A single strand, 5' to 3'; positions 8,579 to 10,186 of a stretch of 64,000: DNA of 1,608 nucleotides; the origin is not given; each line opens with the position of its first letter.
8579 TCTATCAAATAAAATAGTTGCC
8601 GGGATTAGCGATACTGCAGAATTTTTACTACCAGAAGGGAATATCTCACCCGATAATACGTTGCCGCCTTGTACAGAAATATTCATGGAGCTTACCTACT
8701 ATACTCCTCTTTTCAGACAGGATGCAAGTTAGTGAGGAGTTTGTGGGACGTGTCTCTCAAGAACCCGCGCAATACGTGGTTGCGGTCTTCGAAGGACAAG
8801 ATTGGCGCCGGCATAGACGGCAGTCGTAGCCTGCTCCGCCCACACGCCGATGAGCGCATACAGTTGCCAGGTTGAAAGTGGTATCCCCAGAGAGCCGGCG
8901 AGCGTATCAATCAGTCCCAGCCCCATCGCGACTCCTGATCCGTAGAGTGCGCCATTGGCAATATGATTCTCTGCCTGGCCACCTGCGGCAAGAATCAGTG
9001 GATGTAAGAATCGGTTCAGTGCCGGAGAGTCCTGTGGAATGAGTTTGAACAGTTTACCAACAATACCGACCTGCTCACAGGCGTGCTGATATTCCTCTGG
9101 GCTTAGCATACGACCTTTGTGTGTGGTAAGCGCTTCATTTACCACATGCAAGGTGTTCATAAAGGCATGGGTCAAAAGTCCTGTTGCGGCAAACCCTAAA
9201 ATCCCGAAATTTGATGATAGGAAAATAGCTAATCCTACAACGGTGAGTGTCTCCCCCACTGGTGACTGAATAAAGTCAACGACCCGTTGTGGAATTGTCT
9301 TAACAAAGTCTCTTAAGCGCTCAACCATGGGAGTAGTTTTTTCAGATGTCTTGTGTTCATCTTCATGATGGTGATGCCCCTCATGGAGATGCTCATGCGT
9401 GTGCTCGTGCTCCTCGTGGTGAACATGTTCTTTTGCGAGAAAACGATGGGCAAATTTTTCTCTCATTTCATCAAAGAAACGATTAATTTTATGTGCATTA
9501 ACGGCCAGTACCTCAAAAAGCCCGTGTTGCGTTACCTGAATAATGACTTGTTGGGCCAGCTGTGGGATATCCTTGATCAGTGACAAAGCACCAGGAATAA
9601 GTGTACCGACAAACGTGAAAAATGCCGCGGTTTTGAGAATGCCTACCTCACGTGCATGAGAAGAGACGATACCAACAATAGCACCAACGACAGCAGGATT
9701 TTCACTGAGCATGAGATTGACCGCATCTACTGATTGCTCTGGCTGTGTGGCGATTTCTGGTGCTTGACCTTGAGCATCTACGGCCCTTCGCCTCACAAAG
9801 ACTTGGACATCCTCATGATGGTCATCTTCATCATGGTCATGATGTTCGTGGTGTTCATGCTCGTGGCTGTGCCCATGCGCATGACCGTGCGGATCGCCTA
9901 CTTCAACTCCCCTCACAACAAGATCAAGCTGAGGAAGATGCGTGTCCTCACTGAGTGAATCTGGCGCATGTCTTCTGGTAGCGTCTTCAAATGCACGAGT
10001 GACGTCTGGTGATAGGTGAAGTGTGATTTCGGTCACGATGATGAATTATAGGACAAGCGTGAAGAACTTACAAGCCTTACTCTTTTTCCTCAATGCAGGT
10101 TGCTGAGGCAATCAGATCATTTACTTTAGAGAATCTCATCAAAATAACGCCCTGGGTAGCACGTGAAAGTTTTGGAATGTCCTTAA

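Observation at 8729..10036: Membrane protein with two acidic poly-His tracts wedged between murA and gyrA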

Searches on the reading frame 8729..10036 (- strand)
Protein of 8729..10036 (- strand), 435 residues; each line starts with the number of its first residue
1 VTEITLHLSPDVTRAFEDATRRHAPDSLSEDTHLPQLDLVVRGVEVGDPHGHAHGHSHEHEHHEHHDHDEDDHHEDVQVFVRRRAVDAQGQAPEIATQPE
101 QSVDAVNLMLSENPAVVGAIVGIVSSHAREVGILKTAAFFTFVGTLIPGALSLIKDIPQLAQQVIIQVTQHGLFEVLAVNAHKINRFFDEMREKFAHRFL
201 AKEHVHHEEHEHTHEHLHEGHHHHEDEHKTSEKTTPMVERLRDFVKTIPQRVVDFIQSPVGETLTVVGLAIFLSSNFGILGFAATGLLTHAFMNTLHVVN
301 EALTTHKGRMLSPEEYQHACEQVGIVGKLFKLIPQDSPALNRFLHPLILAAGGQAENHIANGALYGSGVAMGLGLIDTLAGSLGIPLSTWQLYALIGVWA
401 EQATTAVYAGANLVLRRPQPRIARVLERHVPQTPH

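Call 4: search_protein_families(library=pfam, proteins=[window:8729-10036:-], max_evalue=10)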
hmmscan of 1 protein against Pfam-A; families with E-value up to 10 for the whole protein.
window:8729-10036:- (435 aa): 3 families
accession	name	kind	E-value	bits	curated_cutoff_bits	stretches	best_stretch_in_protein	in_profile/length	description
PF00103.25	Hormone_1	-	0.28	11.4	22.7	1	158-218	16-77/215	Somatotropin hormone family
PF10953.13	DUF2754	-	0.86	10.3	25.8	0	266-292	17-43/70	Protein of unknown function (DUF2754)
PF10986.14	ZrgA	-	0.88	10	27.4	1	40-80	68-109/161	ZrgA family zinc uptake protein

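Call 5: search_protein_families(library=ncbifam, proteins=[window:8729-10036:-], max_evalue=10)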
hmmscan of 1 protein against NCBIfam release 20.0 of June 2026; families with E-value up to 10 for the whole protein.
window:8729-10036:- (435 aa): 7 families
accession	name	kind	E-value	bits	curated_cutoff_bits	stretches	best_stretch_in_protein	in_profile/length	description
NF007454.0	PRK10019.1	subfamily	1.5e-05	24.3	195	2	177-232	99-154/283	nickel/cobalt efflux transporter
NF033827.1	CDF_efflux_DmeF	equivalog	2e-05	24.1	250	2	47-77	142-172/309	CDF family Co(II)/Ni(II) efflux transporter DmeF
NF007091.2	PRK09545.1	equivalog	0.0024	17.1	268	2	135-229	72-145/318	zinc ABC transporter substrate-binding protein ZnuA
NF053667.1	HypB_prefix_1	domain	0.055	14.8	30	2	204-228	18-47/72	hydrogenase nickel incorporation protein HypB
NF009758.0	PRK13261.2-4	equivalog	0.52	9.9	237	1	198-232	144-178/182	urease accessory protein UreE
NF052668.1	VPA0510_fam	equivalog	0.8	10.3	95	2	196-250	20-69/110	VPA0510 family protein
NF047873.1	ZrgA_Zn_trans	equivalog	5.1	6.7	185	1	49-75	108-134/213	zinc uptake protein ZrgA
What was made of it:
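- On RcnA / NicO nickel-cobalt efflux: 24.3 bits, covering only residues 177-232, which is the His tract (call 5).
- On Cation diffusion facilitator (CDF): DmeF model: 24.1 bits against 250, on tract 1 only (call 5).
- On HypB / UreE type Ni metallochaperones: Only the His-prefix or tail models were hit, at E 0.055 and 0.52 (call 5).
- Closest known: RcnA / NicO family nickel-cobalt efflux proteins. Different: The match covers only residues 177-232 (the loop), at 24.3 bits against a cut-off of 195 (call 5).
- Closest known: Cation diffusion facilitators with a His-rich cytosolic loop. Different: 24.1 bits against a cut-off of 250, on tract 1 only (call 5).
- Profile hits to the RcnA, DmeF, ZnuA, HypB and UreE families fall only on the tracts, showing that the composition matches known metal-binding loops (call 5). 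All family hits are low-complexity matches far below the curated cut-offs (24 bits against 195 and 250; call 5). The tracts match the His regions of HypB and UreE at the level of composition (call 5). Weak hits to the RcnA and DmeF models (E about 1e-5; call 5). Those hits cover only the His loops and score 24 bits against cut-offs of 195 and 250 (call 5).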

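Call 6: find_homologous_proteins(query=window:8729-10036:-, max_evalue=0.001)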
Query window:8729-10036:- (435 aa): 1 proteins with E <= 0.001 among 8000 candidates.
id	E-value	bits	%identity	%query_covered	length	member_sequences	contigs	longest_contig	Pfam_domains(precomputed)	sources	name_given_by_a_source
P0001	5.8e-288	972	100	100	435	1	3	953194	-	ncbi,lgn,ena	-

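Call 7: search_solved_structures(query=window:8729-10036:-, max_evalue=1)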
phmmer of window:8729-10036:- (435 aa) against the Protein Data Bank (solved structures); distinct sequences matched with E-value up to 1: 10.
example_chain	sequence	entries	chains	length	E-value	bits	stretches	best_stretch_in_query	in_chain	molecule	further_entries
8i56_A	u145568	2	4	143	0.00058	22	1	43-87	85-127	Sirohydrochlorin cobaltochelatase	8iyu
6m25_A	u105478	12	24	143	0.00085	21.4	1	43-87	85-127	Sirohydrochlorin cobaltochelatase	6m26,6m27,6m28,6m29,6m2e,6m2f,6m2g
7qle_A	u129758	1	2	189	0.034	16.2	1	55-128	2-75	S-layer protein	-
8qnu_A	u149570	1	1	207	0.094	14.7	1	58-115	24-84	Woronin body major protein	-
5g4k_A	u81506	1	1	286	0.11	14.4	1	55-186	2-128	OXIDOREDUCTASE, SHORT CHAIN DEHYDROGENASE/REDUCTASE FAMILY PROTEIN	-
5g4k_B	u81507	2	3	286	0.12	14.4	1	55-186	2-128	OXIDOREDUCTASE, SHORT CHAIN DEHYDROGENASE/REDUCTASE FAMILY PROTEIN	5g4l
2m9x_A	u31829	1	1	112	0.3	13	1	220-248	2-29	Microtubule-associated serine/threonine-protein kinase 1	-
5if1_B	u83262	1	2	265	0.33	12.9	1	63-100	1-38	Cyclin-A2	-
9j05_A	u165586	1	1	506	0.62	12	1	56-99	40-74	P2Y purinoceptor 14,Soluble cytochrome b562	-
7jj8_B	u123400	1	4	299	0.68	11.9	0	208-246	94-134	Zinc-binding lipoprotein AdcA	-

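Call 10: find_encoding_contigs(protein=P0001, flank=10000, max_places=4)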
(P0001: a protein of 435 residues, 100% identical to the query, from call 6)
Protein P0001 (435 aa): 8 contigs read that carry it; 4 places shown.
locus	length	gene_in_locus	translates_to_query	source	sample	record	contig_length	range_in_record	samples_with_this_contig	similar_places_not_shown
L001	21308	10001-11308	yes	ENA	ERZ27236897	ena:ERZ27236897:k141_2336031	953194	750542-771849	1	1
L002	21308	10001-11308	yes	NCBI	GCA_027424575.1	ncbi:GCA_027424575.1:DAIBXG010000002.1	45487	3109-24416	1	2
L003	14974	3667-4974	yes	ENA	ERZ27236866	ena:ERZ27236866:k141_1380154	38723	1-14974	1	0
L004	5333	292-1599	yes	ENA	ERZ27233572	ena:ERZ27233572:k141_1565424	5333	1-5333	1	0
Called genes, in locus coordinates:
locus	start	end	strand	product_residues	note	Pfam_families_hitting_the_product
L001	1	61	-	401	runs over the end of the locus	PF28597:T2SSF_N (weak), PF00482:T2SSF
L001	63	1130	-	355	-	PF00437:T2SSE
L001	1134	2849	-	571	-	PF05157:MshEN, PF00437:T2SSE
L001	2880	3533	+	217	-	PF13177:DNA_pol3_delta2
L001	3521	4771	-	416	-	PF08245:Mur_ligase_M, PF02875:Mur_ligase_C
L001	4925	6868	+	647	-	PF02518:HATPase_c, PF00204:DNA_gyraseB, PF01751:Toprim, PF00986:DNA_gyraseB_C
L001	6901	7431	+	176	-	PF00719:Pyrophosphatase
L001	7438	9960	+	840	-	PF00521:DNA_topoisoIV, PF03989:DNA_gyraseA_C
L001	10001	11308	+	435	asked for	-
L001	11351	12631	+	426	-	PF00275:EPSP_synthase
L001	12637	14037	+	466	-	PF01225:Mur_ligase, PF08245:Mur_ligase_M, PF02875:Mur_ligase_C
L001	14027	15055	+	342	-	PF01565:FAD_binding_4, PF02873:MurB_C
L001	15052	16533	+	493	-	PF01225:Mur_ligase, PF08245:Mur_ligase_M, PF02875:Mur_ligase_C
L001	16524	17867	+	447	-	PF21799:MurD-like_N, PF08245:Mur_ligase_M, PF02875:Mur_ligase_C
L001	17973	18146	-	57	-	-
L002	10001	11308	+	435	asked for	-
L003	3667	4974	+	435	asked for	-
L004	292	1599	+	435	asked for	-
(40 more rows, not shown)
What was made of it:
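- Checked: Neighbours are confirmed by precomputed Pfam hits: gyrA at 10077-12599 and murA at 7406-8686, both on the minus strand (call 10).
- The protein is identical in 8 contigs from several samples (call 10).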

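Call 26: predict_structure(protein=window:8732-10036:-)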
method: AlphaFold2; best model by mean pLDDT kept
length: 435 residues; sequences in the alignment: 1
mean_pLDDT: 41.8   pTM: 0.26
mean pLDDT of the five models: 41.8, 38.4, 34.1, 33.7, 32.6
residues with pLDDT >= 90: 0; 70-90: 0; 50-70: 57; < 50: 378
segments of 3 or more residues with pLDDT < 50: 43-61, 69-79, 84-213, 219-311, 315-317, 319-435
pLDDT, mean of each block of 10 residues (from residue 1): 57 60 55 59 44 39 48 48 47 42 42 42 38 35 39 38 39 35 37 38 44 48 42 35 35 37 40 34 40 43 40 49 41 41 38 36 42 47 41 39 37 35 38 33
secondary structure, 60 per line:
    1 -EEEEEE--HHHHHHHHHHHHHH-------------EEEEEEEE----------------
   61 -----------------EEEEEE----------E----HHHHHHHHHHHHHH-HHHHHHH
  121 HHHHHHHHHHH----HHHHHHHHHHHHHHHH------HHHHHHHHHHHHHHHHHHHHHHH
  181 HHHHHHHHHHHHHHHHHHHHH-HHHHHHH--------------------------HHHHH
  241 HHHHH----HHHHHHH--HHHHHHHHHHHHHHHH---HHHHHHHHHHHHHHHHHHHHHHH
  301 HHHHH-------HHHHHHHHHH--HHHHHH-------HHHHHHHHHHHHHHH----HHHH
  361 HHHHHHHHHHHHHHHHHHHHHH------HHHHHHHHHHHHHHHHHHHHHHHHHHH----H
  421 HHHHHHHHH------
elements in order: E2-7 H10-23 E37-44 E78-83 H99-112 H114-131 H136-151 H158-201 H203-209 H236-245 H250-256 H259-274 H278-305 H313-322 H325-330 H338-352 H357-382 H389-415 H420-429

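Call 28: search_protein_representatives(protein=window:8732-10036:-)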
Query: 435 residues. Proteins with E-value up to 0.001 (for the whole library): 2; up to 1e-10: 2; up to 1e-30: 1. The best 2 are listed.
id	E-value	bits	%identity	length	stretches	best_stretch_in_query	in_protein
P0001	1.8e-288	972.4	100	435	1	1-435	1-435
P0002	2.2e-27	112.4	33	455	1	49-424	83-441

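Call 31: find_encoding_contigs(protein=P0002, flank=10000, max_places=6)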
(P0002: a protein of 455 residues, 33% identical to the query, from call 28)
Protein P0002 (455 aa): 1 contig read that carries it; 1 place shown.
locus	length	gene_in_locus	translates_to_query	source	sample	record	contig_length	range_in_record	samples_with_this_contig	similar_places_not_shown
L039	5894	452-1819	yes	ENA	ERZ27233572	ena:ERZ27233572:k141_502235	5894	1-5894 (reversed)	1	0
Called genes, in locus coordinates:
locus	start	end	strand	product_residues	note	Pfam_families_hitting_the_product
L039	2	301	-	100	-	?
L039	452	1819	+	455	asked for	-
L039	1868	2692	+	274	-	-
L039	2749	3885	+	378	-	PF14240:YHYH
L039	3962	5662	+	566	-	PF10131:PTPS_related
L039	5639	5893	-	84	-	?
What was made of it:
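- The homolog is not next to mur or gyr genes (call 31).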

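Call 38: search_protein_families(library=pfam, proteins=[P0002, L039:1868-2692:+, L039:2749-3885:+, L039:3938-5662:+], max_evalue=1)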
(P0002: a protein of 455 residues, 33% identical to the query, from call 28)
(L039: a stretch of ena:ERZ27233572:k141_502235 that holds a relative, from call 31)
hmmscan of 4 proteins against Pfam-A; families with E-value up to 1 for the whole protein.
P0002 (455 aa): 1 family
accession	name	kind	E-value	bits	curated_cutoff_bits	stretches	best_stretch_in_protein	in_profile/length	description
PF10986.14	ZrgA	-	0.0019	18.6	27.4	2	83-101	85-103/161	ZrgA family zinc uptake protein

L039:1868-2692:+ (274 aa): 0 families

L039:2749-3885:+ (378 aa): 1 family
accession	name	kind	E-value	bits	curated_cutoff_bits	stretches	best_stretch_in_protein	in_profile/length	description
PF14240.11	YHYH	-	9.3e-20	71.8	25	2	212-301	3-110/193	YHYH protein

L039:3938-5662:+ (574 aa): 2 families
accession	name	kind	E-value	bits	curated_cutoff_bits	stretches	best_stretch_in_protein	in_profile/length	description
PF10131.15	PTPS_related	-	2.5e-09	36.6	26.4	1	84-407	7-308/621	6-pyruvoyl-tetrahydropterin synthase related domain; membrane protein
PF20176.3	DUF6541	-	3.9e-05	22.6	29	1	140-255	225-341/646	Family of unknown function (DUF6541)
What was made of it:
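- On ZrgA zinc uptake protein (PF10986): 10.0 bits for P0001 and 18.6 bits for P0002, on tract 1 only (calls 4, 38).
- Closest known: Soluble His-rich nickel/zinc binders. Same: The composition of the tracts; weak hits fall on the tracts (calls 4, 5, 7, 38).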
